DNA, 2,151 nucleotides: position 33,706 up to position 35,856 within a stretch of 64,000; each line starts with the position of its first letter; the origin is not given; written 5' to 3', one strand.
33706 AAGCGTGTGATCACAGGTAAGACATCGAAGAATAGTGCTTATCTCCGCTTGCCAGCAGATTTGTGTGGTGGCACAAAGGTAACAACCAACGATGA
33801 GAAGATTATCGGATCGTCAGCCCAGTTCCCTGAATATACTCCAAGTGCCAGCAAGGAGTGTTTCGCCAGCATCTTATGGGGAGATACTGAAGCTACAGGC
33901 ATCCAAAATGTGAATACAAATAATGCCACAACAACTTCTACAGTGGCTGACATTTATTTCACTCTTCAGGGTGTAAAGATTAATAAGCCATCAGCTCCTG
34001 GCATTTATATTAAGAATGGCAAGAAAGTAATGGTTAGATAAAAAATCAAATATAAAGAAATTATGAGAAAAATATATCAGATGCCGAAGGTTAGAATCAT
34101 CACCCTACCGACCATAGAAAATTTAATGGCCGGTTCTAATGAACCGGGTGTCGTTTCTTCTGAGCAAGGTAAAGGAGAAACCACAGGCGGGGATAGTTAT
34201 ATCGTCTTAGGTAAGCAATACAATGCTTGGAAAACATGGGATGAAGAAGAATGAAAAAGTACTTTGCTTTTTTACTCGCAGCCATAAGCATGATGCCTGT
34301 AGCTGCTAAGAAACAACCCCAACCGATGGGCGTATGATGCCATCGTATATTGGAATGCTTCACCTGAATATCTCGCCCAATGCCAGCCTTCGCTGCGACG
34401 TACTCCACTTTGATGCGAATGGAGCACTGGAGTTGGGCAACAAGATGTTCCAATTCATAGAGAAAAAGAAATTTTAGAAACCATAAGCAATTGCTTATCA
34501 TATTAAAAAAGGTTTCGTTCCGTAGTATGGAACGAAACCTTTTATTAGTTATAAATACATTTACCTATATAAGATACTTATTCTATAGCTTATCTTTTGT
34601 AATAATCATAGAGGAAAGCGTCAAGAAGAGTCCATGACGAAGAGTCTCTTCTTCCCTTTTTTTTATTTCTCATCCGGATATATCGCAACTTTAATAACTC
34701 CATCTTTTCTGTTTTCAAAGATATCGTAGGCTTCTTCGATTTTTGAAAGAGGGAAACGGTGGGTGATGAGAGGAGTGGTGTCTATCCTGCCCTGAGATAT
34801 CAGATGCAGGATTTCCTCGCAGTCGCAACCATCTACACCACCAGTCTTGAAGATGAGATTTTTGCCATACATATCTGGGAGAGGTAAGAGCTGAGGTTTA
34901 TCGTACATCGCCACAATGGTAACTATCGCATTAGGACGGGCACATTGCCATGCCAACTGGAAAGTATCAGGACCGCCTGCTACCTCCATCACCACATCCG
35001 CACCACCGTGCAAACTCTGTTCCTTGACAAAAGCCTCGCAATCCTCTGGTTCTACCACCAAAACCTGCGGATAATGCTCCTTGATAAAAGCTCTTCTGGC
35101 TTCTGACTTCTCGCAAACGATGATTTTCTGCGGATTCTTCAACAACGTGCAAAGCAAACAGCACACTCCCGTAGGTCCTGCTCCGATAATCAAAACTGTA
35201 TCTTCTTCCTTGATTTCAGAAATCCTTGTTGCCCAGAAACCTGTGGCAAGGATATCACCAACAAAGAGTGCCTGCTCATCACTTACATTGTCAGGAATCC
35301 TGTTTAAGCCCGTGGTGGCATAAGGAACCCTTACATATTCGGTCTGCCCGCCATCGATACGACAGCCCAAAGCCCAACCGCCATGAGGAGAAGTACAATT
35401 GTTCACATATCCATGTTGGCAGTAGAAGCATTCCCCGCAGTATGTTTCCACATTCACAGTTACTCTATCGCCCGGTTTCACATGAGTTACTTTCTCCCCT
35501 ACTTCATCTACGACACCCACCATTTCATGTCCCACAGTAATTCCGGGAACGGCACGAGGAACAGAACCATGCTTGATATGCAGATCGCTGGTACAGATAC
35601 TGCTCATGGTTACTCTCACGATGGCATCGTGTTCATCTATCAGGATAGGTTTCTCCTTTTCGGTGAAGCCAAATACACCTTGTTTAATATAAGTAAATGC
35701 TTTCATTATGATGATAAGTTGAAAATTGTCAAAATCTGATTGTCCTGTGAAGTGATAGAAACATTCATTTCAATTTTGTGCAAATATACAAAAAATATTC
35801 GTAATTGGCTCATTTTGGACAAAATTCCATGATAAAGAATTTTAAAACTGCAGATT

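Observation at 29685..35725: Two ~98% identical 1.05-kb direct repeats flank a 1010-aa T9SS cargo gene; one copy inactivated by a single A insertion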

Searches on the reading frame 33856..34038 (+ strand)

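Call 37: search_protein_families(library=pfam, proteins=[window:33856-34038:+], max_evalue=10)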
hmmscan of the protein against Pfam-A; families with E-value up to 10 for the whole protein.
seq(61 aa): 1 family
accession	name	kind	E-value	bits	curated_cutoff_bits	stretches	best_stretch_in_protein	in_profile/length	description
PF14262.12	Cthe_2159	-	0.013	15.2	25.8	1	30-60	31-61/262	Carbohydrate-binding domain-containing protein Cthe_2159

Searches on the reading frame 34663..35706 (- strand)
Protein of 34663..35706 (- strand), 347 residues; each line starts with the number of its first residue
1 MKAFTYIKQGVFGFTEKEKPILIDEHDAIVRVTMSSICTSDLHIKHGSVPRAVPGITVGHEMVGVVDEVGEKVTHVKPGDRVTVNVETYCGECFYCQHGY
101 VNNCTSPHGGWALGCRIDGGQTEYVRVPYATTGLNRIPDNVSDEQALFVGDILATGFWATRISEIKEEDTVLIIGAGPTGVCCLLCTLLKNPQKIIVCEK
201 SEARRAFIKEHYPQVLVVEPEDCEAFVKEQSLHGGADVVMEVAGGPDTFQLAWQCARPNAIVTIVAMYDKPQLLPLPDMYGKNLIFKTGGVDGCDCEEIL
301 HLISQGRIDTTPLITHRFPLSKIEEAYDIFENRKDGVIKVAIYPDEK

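Call 5: search_protein_families(library=pfam, proteins=[window:34663-35706:-])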
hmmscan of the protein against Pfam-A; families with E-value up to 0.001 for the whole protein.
window:34663-35706:- (347 aa): 3 families
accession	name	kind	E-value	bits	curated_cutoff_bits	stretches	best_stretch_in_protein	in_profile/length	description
PF08240.17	ADH_N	-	1.6e-25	89.8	23.5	1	25-131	2-98/104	Alcohol dehydrogenase GroES-like domain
PF00107.32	ADH_zinc_N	-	1.7e-07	31.7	31.8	1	184-284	7-107/129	Zinc-binding dehydrogenase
PF13602.12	ADH_zinc_N_2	-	1.8e-05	26.1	27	1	225-333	13-126/134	Zinc-binding dehydrogenase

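Call 10: find_encoding_contigs(protein=window:34663-35706:-, flank=10000, max_places=10)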
Protein window:34663-35706:- (347 aa): 23 contigs read that carry it; 10 places shown.
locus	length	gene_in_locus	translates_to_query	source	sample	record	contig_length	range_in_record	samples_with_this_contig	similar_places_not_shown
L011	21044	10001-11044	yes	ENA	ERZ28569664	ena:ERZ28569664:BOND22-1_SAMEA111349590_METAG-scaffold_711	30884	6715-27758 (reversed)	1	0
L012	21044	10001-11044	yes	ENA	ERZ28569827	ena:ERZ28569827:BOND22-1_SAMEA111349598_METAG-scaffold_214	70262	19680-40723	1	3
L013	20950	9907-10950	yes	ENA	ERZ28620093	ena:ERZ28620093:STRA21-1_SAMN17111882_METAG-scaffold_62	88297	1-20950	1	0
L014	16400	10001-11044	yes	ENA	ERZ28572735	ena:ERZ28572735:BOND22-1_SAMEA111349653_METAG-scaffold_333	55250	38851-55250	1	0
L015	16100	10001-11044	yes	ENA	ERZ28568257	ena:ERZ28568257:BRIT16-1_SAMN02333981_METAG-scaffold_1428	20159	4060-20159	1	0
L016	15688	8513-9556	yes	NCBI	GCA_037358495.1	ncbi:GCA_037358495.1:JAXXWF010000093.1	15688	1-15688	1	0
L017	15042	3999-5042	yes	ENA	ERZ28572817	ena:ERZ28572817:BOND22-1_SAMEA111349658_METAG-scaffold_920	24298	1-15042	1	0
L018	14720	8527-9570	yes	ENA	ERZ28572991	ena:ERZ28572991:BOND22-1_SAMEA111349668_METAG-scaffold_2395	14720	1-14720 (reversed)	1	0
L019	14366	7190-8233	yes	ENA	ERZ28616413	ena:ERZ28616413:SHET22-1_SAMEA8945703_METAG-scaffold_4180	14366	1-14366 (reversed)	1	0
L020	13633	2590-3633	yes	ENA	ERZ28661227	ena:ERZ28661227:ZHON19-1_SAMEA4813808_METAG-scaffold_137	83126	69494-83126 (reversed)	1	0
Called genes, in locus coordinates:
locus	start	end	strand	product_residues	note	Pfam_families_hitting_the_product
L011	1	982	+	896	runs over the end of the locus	PF00933:Glyco_hydro_3, PF01915:Glyco_hydro_3_C, PF07691:PA14, PF14310:Fn3-like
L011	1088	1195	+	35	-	-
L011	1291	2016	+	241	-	PF02498:Bro-N (weak)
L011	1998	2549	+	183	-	PF13310:Virulence_RhuM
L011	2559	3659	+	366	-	PF02595:Gly_kinase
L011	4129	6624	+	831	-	-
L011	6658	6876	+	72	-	-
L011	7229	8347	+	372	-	PF12833:HTH_18, PF00165:HTH_AraC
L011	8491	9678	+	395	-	PF00657:Lipase_GDSL (faint), PF13472:Lipase_GDSL_2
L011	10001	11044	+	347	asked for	PF08240:ADH_N, PF00107:ADH_zinc_N (weak), PF13602:ADH_zinc_N_2 (faint)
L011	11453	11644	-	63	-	-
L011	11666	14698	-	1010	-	-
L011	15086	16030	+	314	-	PF08240:ADH_N, PF00107:ADH_zinc_N, PF13602:ADH_zinc_N_2 (weak)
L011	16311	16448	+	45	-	-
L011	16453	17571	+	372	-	PF17761:DUF1016_N, PF06250:YhcG_C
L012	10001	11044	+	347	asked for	PF08240:ADH_N, PF00107:ADH_zinc_N (weak), PF13602:ADH_zinc_N_2 (faint)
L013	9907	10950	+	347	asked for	PF08240:ADH_N, PF00107:ADH_zinc_N (weak), PF13602:ADH_zinc_N_2 (faint)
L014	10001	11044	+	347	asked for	PF08240:ADH_N, PF00107:ADH_zinc_N (weak), PF13602:ADH_zinc_N_2 (faint)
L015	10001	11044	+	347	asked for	PF08240:ADH_N, PF00107:ADH_zinc_N (weak), PF13602:ADH_zinc_N_2 (faint)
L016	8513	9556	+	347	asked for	PF08240:ADH_N, PF00107:ADH_zinc_N (weak), PF13602:ADH_zinc_N_2 (faint)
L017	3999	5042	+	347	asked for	PF08240:ADH_N, PF00107:ADH_zinc_N (weak), PF13602:ADH_zinc_N_2 (faint)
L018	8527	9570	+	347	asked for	PF08240:ADH_N, PF00107:ADH_zinc_N (weak), PF13602:ADH_zinc_N_2 (faint)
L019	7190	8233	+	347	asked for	PF08240:ADH_N, PF00107:ADH_zinc_N (weak), PF13602:ADH_zinc_N_2 (faint)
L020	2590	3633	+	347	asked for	PF08240:ADH_N, PF00107:ADH_zinc_N (weak), PF13602:ADH_zinc_N_2 (faint)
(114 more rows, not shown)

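Call 15: find_related_loci(query=window:34663-35706:-, collection=genome_contigs, flank=10000)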
Query window:34663-35706:- (347 aa) in genome_contigs; peptide patterns used: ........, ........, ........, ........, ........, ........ (x = any residue, [..] = any of these).
425 stretches matched a pattern; 353 encode a relative of the query (tblastn E <= 1e-3); the best 80 are kept; 80 distinct loci.
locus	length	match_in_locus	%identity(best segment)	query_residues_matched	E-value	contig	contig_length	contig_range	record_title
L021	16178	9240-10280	99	1-347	0e+0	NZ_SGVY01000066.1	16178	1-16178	Segatella hominis strain BCRC 81118 Scaffold65_1, whole genome shotgun sequence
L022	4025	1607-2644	96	2-347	0e+0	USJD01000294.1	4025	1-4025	uncultured Prevotella sp. isolate UMGS1762 genome assembly, contig: NODE_5453_length_4025_cov_5.174307, whole genome sho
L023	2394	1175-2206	92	1-344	0e+0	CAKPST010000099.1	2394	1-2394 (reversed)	MAG: uncultured Prevotella sp. isolate REFINED_METABAT215_TOP10_CONTIGS_1500_ASSEMBLY_K77_MERGED__Hadza_MoBio_hadza-A-D_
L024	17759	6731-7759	92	1-343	0e+0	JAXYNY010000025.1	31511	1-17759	MAG: Segatella copri isolate P051L1-87 NODE_1121_length_31511_cov_72.476411, whole genome shotgun sequence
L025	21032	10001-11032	91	1-344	0e+0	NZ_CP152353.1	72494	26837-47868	Segatella copri strain HDD05 extrachromosomal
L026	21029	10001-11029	92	1-343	0e+0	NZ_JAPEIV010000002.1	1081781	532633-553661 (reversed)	Segatella copri strain F3-48 2, whole genome shotgun sequence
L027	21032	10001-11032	90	1-344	0e+0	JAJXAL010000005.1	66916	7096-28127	MAG: Segatella copri isolate B78_maxbin.001.fa NODE_12_length_66916_cov_148.687112, whole genome shotgun sequence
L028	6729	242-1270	92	1-343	0e+0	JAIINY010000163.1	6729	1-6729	MAG: Prevotella sp. isolate Map_149_015 contig_100_1687, whole genome shotgun sequence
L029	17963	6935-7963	92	1-343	0e+0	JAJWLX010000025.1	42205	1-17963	MAG: Prevotella sp. isolate B38_maxbin.003.fa NODE_51_length_42205_cov_158.625291, whole genome shotgun sequence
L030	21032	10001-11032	91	1-344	0e+0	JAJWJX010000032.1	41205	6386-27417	MAG: Segatella copri isolate B31_bin.8.fa NODE_123_length_41205_cov_53.498250, whole genome shotgun sequence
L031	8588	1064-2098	91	1-345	0e+0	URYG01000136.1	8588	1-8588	uncultured Prevotella sp. isolate UMGS1464 genome assembly, contig: NODE_543_length_8588_cov_6.54998, whole genome shotg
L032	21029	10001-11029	92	1-343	0e+0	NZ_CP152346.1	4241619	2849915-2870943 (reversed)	Segatella copri strain HDE04 chromosome, complete genome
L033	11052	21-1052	90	1-344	0e+0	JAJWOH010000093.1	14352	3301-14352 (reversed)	MAG: Segatella copri isolate B43_maxbin.001.fa NODE_865_length_14352_cov_63.520319, whole genome shotgun sequence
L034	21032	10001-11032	90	1-344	0e+0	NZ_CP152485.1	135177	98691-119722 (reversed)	Segatella copri strain HDD04 extrachromosomal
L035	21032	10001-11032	90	1-344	0e+0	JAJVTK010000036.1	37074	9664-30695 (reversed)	MAG: Segatella copri isolate A2_bin.1.fa NODE_38_length_37074_cov_102.753046, whole genome shotgun sequence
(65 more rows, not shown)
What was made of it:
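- ADH homologues lie on extrachromosomal elements in S. copri (L025 and L034, call 15).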

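Call 20: search_protein_families(library=ncbifam, proteins=[window:34663-35706:-], max_evalue=1)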
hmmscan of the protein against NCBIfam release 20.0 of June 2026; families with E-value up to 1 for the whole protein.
window:34663-35706:- (347 aa): 37 families (the best 25 are shown)
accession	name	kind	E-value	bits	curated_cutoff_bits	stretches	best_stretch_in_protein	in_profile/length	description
TIGR00692.1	tdh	equivalog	3.3e-41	141.4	458.35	1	22-336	20-334/340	L-threonine 3-dehydrogenase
NF007489.0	PRK10083.1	equivalog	1.8e-40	138.9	376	1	27-340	26-333/339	Zn-dependent oxidoreductase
NF003808.0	PRK05396.1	equivalog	2.6e-38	131.8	380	1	14-336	15-334/341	L-threonine 3-dehydrogenase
NF041097.1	keto_inos_dh_IolM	equivalog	2.6e-38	131.7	450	1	8-340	36-387/389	scyllo-inosose 3-dehydrogenase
NF010344.0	PRK13771.1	subfamily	7.6e-36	123.7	349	1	13-334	14-324/334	putative alcohol dehydrogenase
NF007375.0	PRK09880.1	equivalog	1.4e-32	112.8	469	1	17-340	19-339/344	L-idonate 5-dehydrogenase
NF041172.1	AcrlCoa_red_Thmprot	equivalog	1.4e-31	109.7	500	1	11-340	12-330/334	acryloyl-CoA reductase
TIGR03451.1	mycoS_dep_FDH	equivalog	3.4e-30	105.1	512.9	1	25-331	26-347/358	S-(hydroxymethyl)mycothiol dehydrogenase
NF007642.0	PRK10309.1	equivalog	1.2e-28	100.4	550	1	1-271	1-265/347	galactitol-1-phosphate 5-dehydrogenase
NF006940.0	PRK09422.1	equivalog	3.4e-27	95.3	344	1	17-338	16-327/338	alcohol dehydrogenase AdhP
TIGR03366.1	HpnZ_proposed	hypoth_equivalog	1.2e-26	93.7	328.1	1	25-254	5-241/315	putative phosphonate catabolism associated alcohol dehydrogenase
TIGR02819.1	fdhA_non_GSH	equivalog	7.2e-25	87.4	636.95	1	25-211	36-232/397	formaldehyde dehydrogenase, glutathione-independent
TIGR03989.1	Rxyl_3153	subfamily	1e-24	87.5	440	2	27-105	28-106/370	NDMA-dependent alcohol dehydrogenase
TIGR02818.1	adh_III_F_hyde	equivalog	1.2e-20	73.9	543.95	2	27-106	28-107/368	S-(hydroxymethyl)glutathione dehydrogenase/class III alcohol dehydrogenase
TIGR02822.1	adh_fam_2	subfamily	6.4e-19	68.2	283.5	1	8-146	11-144/329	zinc-binding alcohol dehydrogenase family protein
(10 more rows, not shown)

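Call 56: search_solved_structures(query=window:34663-35706:-, max_evalue=1e-20)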
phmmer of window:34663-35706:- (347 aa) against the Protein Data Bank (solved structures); distinct sequences matched with E-value up to 1e-20: 82 (the best 60 are shown).
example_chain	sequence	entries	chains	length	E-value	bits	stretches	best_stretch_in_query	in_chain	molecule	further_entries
5yln_A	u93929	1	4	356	2.2e-62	214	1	1-342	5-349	Alcohol dehydrogenase, zinc-containing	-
4cpd_A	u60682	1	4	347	1.4e-50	175.2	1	15-336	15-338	ALCOHOL DEHYDROGENASE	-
6sdm_A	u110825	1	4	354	9.4e-34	119.8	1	1-341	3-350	NADP-dependent isopropanol dehydrogenase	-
7f3p_A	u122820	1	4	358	2.6e-33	118.4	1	1-341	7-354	NADP-dependent isopropanol dehydrogenase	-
7uut_A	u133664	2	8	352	3.5e-33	118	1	1-341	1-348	Secondary-alcohol dehydrogenase | NADP-dependent isopropanol dehydrogenase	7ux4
7utc_A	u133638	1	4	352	5.9e-33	117.2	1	1-341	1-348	Secondary-alcohol dehydrogenase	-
1bxz_A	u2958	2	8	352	6.7e-33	117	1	1-341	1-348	NADP-DEPENDENT ALCOHOL DEHYDROGENASE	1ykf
7xy9_A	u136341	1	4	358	8e-33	116.8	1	2-341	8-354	NADP-dependent isopropanol dehydrogenase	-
3fpl_A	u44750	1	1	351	3.9e-32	114.5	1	1-341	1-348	NADP-dependent alcohol dehydrogenase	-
2nvb_A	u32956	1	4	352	8.7e-32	113.4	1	1-341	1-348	NADP-dependent alcohol dehydrogenase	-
4ilk_A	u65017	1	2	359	3e-31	111.6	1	12-339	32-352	Starvation sensing protein rspB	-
7xl5_A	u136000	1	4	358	5.1e-31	110.9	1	2-341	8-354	NADP-dependent isopropanol dehydrogenase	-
6sch_A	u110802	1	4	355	1.5e-30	109.3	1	1-342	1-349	NADP-dependent isopropanol dehydrogenase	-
3ftn_A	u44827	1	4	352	2.9e-30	108.4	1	1-341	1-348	NADP-dependent alcohol dehydrogenase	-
3fsr_A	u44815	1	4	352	3.9e-30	107.9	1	1-341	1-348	NADP-dependent alcohol dehydrogenase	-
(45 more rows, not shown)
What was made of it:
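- On Medium-chain (MDR) Zn-dependent alcohol dehydrogenase family: Call 56: full-length matches to solved Zn-ADHs (5yln at 2e-62, 4cpd at 1e-50)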
